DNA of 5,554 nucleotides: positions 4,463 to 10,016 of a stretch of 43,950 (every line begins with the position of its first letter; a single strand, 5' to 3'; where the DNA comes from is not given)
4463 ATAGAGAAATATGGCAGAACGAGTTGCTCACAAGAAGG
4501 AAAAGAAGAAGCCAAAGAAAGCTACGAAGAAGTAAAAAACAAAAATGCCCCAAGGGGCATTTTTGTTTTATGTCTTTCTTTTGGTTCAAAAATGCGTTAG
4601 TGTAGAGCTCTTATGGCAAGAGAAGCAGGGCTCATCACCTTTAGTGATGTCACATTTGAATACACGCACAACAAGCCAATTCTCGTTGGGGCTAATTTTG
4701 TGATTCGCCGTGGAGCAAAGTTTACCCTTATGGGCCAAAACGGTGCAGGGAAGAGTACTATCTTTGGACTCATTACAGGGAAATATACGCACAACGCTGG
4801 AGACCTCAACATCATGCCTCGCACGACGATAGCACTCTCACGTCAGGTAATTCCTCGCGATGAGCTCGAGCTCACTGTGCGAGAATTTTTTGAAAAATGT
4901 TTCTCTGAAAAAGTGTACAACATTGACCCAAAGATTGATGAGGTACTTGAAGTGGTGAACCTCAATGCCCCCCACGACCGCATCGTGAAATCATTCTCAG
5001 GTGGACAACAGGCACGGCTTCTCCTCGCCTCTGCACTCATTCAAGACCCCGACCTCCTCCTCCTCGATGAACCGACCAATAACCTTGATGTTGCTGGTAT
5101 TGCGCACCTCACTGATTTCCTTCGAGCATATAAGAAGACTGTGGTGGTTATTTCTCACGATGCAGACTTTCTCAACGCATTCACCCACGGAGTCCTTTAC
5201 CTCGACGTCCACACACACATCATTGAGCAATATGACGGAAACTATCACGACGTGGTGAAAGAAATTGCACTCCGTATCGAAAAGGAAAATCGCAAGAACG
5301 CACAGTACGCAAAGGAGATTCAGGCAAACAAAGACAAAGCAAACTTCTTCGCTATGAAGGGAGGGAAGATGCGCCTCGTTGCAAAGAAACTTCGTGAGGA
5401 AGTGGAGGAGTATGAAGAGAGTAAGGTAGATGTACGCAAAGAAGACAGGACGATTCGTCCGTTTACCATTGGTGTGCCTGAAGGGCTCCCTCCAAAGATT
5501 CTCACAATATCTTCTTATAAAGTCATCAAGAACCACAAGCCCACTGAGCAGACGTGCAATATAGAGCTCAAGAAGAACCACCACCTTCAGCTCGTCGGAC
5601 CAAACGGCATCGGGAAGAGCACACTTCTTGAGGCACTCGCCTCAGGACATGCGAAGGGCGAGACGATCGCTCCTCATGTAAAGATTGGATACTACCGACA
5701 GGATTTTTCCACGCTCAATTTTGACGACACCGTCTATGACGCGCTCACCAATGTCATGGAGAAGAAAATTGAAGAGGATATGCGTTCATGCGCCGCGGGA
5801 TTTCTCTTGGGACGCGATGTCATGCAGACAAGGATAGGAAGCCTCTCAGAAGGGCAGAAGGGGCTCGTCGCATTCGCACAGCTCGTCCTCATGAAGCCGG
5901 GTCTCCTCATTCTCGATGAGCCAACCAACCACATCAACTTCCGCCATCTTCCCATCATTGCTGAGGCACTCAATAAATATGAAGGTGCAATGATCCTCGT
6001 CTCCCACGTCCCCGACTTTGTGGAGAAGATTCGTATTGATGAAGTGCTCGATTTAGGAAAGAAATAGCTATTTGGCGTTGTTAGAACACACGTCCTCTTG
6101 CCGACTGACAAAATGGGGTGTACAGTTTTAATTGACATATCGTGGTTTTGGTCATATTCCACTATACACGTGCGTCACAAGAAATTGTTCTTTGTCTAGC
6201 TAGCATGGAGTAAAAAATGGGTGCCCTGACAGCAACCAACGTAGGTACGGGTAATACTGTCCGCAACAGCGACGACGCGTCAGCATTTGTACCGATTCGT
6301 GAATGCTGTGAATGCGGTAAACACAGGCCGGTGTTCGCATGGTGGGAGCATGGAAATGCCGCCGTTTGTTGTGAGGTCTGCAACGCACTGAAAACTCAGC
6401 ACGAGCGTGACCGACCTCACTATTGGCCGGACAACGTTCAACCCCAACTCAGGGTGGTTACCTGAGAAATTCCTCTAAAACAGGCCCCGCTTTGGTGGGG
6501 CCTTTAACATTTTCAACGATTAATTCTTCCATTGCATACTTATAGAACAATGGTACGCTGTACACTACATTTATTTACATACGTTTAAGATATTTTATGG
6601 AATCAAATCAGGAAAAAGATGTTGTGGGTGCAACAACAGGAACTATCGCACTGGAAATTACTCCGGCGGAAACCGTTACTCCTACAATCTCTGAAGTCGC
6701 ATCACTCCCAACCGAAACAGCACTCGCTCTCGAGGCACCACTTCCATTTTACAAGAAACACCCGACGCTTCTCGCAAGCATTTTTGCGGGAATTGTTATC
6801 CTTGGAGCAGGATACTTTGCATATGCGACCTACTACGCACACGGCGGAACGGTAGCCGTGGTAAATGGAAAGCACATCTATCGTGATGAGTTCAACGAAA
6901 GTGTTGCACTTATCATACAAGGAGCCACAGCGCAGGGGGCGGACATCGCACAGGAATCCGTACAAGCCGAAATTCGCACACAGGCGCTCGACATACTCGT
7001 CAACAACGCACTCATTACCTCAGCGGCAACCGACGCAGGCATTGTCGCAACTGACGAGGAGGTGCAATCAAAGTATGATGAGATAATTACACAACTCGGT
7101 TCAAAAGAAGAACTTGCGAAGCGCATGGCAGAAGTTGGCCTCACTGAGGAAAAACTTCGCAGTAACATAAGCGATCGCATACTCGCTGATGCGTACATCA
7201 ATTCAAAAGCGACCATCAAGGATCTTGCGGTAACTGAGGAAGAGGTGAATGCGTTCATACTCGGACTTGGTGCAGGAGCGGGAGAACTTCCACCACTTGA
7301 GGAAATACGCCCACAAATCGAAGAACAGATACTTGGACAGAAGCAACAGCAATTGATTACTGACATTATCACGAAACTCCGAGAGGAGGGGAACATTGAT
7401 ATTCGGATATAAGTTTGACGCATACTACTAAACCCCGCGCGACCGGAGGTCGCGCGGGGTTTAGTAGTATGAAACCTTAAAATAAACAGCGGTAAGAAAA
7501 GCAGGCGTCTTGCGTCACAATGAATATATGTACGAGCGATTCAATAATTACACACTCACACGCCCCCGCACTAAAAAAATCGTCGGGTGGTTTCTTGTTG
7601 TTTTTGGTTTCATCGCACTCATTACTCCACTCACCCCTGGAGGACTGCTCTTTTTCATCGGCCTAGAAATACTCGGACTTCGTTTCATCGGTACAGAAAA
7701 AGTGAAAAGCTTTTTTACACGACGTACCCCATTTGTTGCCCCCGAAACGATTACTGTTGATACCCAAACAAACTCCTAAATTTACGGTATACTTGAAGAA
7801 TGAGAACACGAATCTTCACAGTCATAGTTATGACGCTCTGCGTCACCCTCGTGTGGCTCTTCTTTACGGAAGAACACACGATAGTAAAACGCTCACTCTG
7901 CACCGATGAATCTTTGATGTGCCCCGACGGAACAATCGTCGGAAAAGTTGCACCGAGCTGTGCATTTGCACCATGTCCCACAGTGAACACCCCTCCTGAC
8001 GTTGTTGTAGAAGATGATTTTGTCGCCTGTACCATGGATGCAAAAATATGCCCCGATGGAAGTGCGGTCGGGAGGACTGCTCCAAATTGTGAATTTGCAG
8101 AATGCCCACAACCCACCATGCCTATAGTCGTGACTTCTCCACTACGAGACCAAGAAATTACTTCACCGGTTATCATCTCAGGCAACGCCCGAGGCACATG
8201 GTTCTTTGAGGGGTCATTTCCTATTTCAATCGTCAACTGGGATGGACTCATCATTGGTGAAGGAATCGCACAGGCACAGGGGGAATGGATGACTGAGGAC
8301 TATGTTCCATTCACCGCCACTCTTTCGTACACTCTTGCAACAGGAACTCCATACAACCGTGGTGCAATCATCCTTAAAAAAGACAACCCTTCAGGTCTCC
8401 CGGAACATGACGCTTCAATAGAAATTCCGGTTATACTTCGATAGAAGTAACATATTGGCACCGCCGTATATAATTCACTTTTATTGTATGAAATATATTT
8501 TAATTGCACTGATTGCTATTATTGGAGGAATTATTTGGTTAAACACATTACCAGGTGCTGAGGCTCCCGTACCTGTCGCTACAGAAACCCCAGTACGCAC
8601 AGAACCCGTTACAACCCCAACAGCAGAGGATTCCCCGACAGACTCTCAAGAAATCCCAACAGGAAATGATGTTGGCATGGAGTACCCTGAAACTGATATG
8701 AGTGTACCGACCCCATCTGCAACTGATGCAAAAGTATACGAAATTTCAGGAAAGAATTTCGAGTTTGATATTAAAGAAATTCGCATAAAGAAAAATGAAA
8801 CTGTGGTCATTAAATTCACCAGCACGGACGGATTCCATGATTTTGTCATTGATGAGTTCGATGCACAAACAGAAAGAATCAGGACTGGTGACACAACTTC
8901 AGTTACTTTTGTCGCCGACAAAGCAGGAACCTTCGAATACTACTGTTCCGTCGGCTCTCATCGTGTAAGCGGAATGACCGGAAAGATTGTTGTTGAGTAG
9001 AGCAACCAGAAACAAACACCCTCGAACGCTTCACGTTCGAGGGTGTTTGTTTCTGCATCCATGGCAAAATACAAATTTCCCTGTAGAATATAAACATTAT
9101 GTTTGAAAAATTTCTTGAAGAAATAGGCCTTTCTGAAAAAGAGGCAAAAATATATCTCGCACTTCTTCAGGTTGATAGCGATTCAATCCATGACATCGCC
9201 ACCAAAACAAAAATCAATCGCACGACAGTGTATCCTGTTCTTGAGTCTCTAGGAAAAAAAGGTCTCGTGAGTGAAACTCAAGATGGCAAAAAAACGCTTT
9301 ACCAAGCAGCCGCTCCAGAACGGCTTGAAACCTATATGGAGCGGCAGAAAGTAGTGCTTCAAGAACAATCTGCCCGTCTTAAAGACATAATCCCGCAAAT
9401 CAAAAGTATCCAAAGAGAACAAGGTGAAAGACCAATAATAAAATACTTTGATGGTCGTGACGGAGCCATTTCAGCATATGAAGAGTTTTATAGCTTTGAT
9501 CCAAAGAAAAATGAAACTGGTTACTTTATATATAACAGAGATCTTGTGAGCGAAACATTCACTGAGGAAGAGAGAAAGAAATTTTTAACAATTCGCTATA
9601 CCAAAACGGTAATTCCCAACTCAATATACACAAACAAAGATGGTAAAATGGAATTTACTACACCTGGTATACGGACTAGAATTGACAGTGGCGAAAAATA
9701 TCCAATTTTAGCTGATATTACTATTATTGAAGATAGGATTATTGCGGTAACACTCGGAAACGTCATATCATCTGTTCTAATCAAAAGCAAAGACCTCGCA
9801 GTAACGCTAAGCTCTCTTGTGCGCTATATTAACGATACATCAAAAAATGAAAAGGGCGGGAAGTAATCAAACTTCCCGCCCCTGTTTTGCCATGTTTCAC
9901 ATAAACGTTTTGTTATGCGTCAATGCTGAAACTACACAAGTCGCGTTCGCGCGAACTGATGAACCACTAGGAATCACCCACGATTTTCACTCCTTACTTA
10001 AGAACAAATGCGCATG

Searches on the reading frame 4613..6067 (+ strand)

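Call 12: search_protein_families(library=pfam, proteins=[window:4613-6067:+], max_evalue=0.01)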
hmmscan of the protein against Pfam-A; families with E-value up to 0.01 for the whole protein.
window:4613-6067:+ (484 aa): 19 families
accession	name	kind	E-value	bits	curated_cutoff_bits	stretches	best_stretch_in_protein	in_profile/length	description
PF00005.33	ABC_tran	-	1.2e-45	155.9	25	2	26-156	3-137/137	ABC transporter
PF13304.12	AAA_21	-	4.5e-22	79.9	27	3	127-184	237-300/304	AAA domain, putative AbiEii toxin, Type IV TA system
PF02463.25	SMC_N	-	8.1e-12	45.5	40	0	305-342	7-44/220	RecF/RecN/SMC N terminal domain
PF13555.12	AAA_29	-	1.6e-08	34.6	27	1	311-343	13-43/61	P-loop containing region of AAA domain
PF13175.12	AAA_15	-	5.6e-08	33.2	32.1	1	305-342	8-43/374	AAA ATPase domain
PF13476.12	AAA_23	-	5.7e-08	34.1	27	1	315-343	13-40/201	AAA domain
PF03193.22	RsgA_GTPase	-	1.5e-06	28.6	30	1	316-347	101-132/174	RsgA GTPase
PF20720.3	nSTAND3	-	7.1e-06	26.2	27.2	1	317-348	12-43/155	Novel STAND NTPase 3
PF13401.12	AAA_22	-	3.8e-05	24.4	27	0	324-398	7-65/130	AAA domain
PF01926.29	MMR_HSR1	-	0.00029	21.3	21.9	0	38-75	3-36/113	50S ribosome-binding GTPase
PF13173.12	AAA_14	-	0.0008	19.9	27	0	325-380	5-47/129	AAA domain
PF05729.18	NACHT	-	0.00099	19.4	26.7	0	327-351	5-29/167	NACHT domain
PF13604.12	AAA_30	-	0.0018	18.5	27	0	325-348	21-44/191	AAA domain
PF13191.12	AAA_16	-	0.0019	19.2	32.6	0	324-349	26-51/167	AAA ATPase domain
PF13481.12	AAA_25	-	0.002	18.2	27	0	327-353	38-64/195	AAA domain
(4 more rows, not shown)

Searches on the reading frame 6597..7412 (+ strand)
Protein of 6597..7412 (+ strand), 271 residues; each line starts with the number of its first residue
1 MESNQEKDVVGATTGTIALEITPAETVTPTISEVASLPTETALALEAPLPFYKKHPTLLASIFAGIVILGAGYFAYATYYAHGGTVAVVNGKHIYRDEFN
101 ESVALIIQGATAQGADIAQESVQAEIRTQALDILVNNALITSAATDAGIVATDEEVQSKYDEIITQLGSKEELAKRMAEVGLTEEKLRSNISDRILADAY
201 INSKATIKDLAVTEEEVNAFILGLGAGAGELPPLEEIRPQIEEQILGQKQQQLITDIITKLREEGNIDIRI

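Call 12: search_protein_families(library=pfam, proteins=[window:6597-7412:+], max_evalue=0.01)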
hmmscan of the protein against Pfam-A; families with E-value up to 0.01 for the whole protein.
window:6597-7412:+ (271 aa): 4 families
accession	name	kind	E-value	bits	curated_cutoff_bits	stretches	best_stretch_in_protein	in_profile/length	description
PF13624.11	SurA_N_3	-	3.2e-16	60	27.2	1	53-197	6-158/162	SurA-like N-terminal domain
PF13623.11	SurA_N_2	-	7.6e-15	55.5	28.5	1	64-159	13-118/145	SurA-like N-terminal domain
PF09312.16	SurA_N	-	1.1e-06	29.3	30.8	1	86-197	5-114/118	SurA N-terminal domain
PF05698.19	Trigger_C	-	0.0014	19.2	22.7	1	115-194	77-154/162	Bacterial trigger factor protein (TF) C-terminus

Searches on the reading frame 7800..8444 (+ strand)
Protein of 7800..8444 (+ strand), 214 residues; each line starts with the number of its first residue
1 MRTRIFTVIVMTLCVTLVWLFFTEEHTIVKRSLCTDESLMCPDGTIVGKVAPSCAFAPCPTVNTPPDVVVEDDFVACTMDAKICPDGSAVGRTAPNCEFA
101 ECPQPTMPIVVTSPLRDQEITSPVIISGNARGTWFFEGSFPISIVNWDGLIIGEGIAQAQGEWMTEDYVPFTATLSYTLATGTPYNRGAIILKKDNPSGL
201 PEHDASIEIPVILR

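Call 13: search_protein_families(library=pfam, proteins=[window:7800-8444:+], max_evalue=0.01)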
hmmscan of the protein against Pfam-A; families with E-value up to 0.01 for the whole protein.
window:7800-8444:+ (214 aa): 1 family
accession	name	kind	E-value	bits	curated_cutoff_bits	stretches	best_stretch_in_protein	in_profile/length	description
PF10648.15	Gmad2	-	1.1e-10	42.1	25.7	1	109-180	2-68/86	Immunoglobulin-like domain of bacterial spore germination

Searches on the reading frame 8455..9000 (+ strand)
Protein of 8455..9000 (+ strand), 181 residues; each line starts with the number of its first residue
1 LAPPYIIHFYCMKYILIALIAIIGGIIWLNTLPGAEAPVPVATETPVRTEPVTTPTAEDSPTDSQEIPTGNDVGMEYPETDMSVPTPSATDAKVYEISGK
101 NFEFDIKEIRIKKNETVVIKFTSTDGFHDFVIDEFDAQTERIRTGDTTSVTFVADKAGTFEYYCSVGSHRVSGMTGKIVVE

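Call 13: search_protein_families(library=pfam, proteins=[window:8455-9000:+], max_evalue=0.01)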
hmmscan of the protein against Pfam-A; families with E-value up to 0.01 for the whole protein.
window:8455-9000:+ (181 aa): 4 families
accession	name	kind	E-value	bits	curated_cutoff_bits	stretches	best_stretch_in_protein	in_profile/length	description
PF13473.12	Cupredoxin_1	-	3e-09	37.3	27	1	87-180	15-104/104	Cupredoxin-like domain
PF00127.26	Copper-bind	-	2.8e-08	34.5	21.2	1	97-181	7-99/99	Copper binding proteins, plastocyanin/azurin family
PF07731.20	Cu-oxidase_2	-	0.00017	21.8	20.4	1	138-181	91-134/137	Multicopper oxidase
PF07732.21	Cu-oxidase_3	-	0.00051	20.6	21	1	131-181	63-115/119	Multicopper oxidase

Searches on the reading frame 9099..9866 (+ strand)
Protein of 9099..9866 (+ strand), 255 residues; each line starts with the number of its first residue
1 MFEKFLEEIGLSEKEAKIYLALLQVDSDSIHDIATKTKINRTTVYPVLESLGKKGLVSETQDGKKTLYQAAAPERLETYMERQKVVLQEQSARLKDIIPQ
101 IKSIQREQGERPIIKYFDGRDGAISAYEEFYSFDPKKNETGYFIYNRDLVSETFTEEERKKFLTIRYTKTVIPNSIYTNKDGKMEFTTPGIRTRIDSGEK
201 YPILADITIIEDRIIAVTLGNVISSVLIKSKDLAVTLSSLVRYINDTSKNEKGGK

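Call 13: search_protein_families(library=pfam, proteins=[window:9099-9866:+], max_evalue=0.01)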
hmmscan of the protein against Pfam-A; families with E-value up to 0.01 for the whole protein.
window:9099-9866:+ (255 aa): 5 families
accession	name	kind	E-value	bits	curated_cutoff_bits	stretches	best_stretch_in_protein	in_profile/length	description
PF01978.25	TrmB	-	5.4e-17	61.8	25.6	1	6-74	1-68/68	Sugar-specific transcriptional regulator TrmB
PF03965.22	Penicillinase_R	-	5.7e-07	30.3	22.6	1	12-86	2-80/115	Penicillinase repressor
PF24033.1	DUF7342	-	0.00062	20.2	31.6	1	28-107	18-92/150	Family of unknown function (DUF7342)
PF03551.20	PadR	-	0.0015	19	27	1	37-63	27-53/75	Transcriptional regulator PadR-like family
PF08279.18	HTH_11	-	0.0086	16.4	25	0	17-55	4-43/55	HTH domain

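Call 15: find_encoding_contigs(protein=window:9099-9866:+, flank=6000, max_places=10)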
Protein window:9099-9866:+ (255 aa): no gene with exactly this product is on record in the collection.

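Call 80: find_homologous_proteins(query=window:9099-9866:+, max_evalue=1e-30)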
Query window:9099-9866:+ (255 aa): 450 proteins with E <= 1e-30 among 1234 candidates; the best 120 are listed.
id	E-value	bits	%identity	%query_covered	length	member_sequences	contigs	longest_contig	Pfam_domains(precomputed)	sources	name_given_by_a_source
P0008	5.1e-158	542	100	100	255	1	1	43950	PF01978.26,PF03965.23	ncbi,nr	ncbi:MAG: BlaI/MecI/CopY family transcriptional regulator [Candidatus Kaiserbacteria bacterium]|nr:B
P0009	1.9e-132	458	83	100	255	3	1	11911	PF01978.26,PF03965.23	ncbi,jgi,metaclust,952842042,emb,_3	jgi:sugar-specific transcriptional regulator TrmB|metaclust:\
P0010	6.1e-132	456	85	99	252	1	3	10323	PF01978.26,PF03965.23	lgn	-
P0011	9.7e-132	456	85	98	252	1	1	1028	PF01978.26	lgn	-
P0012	6.9e-123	427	80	98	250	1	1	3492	PF01978.26,PF03965.23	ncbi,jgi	-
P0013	2.5e-119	415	77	98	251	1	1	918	PF01978.26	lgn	-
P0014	6.3e-106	371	71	97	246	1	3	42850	PF01978.26,PF03965.23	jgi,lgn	jgi:predicted transcriptional regulator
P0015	8.8e-104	364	70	96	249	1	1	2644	PF01978.26,PF03965.23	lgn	-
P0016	1.9e-103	363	68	100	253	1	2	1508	PF01978.26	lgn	-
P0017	2.6e-103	363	69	98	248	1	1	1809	PF01978.26,PF03965.23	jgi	jgi:HTH-type transcriptional regulator, sugar sensing transcriptional regulator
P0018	7.7e-103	361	70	96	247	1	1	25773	PF01978.26,PF03965.23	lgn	-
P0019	9.1e-103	361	70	98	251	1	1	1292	PF01978.26,PF03965.23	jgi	jgi:HTH-type transcriptional regulator, sugar sensing transcriptional regulator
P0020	4.8e-102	359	70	96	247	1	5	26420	PF01978.26,PF03965.23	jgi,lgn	jgi:sugar-specific transcriptional regulator TrmB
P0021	5.8e-102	358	70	96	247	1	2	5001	PF01978.26,PF03965.23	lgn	-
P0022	7.4e-102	358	71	96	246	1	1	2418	PF01978.26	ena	-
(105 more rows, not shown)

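Call 81: find_encoding_contigs(protein=P0010, flank=5000, max_places=3)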
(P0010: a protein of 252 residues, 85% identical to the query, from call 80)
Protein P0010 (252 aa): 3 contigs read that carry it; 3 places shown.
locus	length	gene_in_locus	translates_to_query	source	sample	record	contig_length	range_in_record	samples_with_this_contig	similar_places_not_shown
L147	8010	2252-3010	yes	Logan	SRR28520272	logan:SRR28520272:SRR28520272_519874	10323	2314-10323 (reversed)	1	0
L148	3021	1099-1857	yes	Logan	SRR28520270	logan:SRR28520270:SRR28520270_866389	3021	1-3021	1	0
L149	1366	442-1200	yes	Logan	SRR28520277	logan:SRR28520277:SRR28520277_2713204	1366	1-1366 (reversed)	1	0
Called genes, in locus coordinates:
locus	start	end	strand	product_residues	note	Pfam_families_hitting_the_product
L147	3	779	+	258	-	?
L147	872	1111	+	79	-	PF09656:PGPGW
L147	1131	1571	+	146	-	-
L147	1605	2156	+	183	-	PF13473:Cupredoxin_1, PF00127:Copper-bind (weak)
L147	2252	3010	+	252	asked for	PF01978:TrmB, PF03965:Penicillinase_R (faint)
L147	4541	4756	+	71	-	-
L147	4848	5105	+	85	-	-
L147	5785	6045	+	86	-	-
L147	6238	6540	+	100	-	-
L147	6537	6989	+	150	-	PF00072:Response_reg (weak)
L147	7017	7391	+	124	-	-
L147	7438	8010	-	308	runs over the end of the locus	PF02899:Phage_int_SAM_1, PF13102:Phage_int_SAM_5 (faint), PF13495:Phage_int_SAM_4 (weak), PF00589:Phage_integrase, PF22823:MrpR_C_cat (weak)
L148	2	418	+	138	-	?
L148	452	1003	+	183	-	PF13473:Cupredoxin_1, PF00127:Copper-bind (weak)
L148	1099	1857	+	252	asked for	PF01978:TrmB, PF03965:Penicillinase_R (faint)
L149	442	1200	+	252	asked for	PF01978:TrmB, PF03965:Penicillinase_R (faint)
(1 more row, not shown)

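Call 82: find_encoding_contigs(protein=P0009, flank=5000, max_places=2)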
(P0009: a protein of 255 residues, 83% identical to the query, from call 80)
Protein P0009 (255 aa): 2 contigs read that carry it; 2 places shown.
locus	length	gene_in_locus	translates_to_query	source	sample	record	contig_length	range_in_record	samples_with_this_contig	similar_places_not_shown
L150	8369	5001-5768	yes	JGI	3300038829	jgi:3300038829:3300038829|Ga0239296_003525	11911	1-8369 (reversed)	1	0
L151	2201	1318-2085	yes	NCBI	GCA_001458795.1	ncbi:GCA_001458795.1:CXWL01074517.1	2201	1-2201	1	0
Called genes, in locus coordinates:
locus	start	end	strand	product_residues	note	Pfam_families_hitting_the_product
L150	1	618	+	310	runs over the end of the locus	PF02661:Fic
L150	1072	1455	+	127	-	PF01641:SelR, PF03226:Yippee-Mis18 (weak)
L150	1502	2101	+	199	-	-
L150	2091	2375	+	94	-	-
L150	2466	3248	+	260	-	PF13623:SurA_N_2, PF13624:SurA_N_3, PF09312:SurA_N (weak)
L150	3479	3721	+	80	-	PF09656:PGPGW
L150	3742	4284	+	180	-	PF10648:Gmad2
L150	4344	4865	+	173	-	PF00127:Copper-bind (weak), PF13473:Cupredoxin_1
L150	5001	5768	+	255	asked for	PF01978:TrmB, PF03965:Penicillinase_R (weak)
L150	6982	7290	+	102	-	PF03118:RNA_pol_A_CTD (weak)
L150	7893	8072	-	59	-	-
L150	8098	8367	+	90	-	?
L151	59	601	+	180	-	PF10648:Gmad2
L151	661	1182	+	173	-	PF00127:Copper-bind (weak), PF13473:Cupredoxin_1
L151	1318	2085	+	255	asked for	PF01978:TrmB, PF03965:Penicillinase_R (weak)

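Call 83: find_encoding_contigs(protein=P0012, flank=5000, max_places=2)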
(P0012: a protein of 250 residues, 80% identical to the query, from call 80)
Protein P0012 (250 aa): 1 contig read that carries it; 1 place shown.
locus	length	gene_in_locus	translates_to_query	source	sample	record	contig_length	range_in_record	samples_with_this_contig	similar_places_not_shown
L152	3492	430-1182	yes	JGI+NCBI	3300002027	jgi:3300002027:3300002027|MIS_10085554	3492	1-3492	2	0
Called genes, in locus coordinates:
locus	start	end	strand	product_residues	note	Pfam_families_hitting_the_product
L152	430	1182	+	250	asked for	PF01978:TrmB, PF03965:Penicillinase_R (weak)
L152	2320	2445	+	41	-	-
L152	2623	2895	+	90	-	-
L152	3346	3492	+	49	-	?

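Call 101: search_protein_families(library=phrogs, proteins=[L150:6982-7290:+, L147:4541-4756:+, L147:4848-5105:+], max_evalue=0.01)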
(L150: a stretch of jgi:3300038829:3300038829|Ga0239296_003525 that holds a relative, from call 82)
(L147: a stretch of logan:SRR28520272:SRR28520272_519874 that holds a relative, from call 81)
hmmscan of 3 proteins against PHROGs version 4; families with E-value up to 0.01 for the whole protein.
L150:6982-7290:+ (102 aa): 0 families

L147:4541-4756:+ (71 aa): 0 families

L147:4848-5105:+ (85 aa): 0 families

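Call 102: search_protein_families(library=padloc, proteins=[window:9099-9866:+, L150:6982-7290:+], max_evalue=0.01)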
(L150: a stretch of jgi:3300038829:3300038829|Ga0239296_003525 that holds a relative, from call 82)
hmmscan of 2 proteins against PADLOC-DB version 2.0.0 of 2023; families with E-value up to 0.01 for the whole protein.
window:9099-9866:+ (255 aa): 12 families
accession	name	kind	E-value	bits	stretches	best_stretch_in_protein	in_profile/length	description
PDLC01268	CasR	-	5.1e-06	24.6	1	7-63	118-173/179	"CAS-I,CAS-II,CAS-III,CAS-IV,CAS-V,CAS-VI; associated_signaling"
PDLC01858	CARF3--CARF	-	5.5e-06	24.4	1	6-69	137-199/204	-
PDLC01434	CasR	-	1.2e-05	23.2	1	7-65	122-179/191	"CAS-I,CAS-II,CAS-III,CAS-IV,CAS-V,CAS-VI; associated_signaling"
PDLC01044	Csa3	-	1.7e-05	22.8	1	9-68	132-184/194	Type I-A associated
PDLC01438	Csa3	-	0.00012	20.3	1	12-93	147-227/305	"CAS-I,CAS-II,CAS-III,CAS-IV,CAS-V,CAS-VI; associated_signaling"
PDLC01848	CARF3--CARF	-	0.00034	18.3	1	11-66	135-184/197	-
PDLC04368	PDC-M05A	-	0.00048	18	1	16-72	16-74/201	-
PDLC01857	CARF3--CARF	-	0.00061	17.5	1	10-70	128-185/201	-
PDLC01849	CARF3--CARF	-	0.00062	17.5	1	9-61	134-184/197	-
PDLC01720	Csa3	-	0.00092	17.7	1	16-77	28-97/118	Csa3_1_CAS-I-II-III-IV-V-VI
PDLC01863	CARF3--CARF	-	0.0017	16.2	1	9-64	115-169/182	-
PDLC01852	CARF3--CARF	-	0.0052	14.7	1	11-66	141-196/208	-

L150:6982-7290:+ (102 aa): 0 families
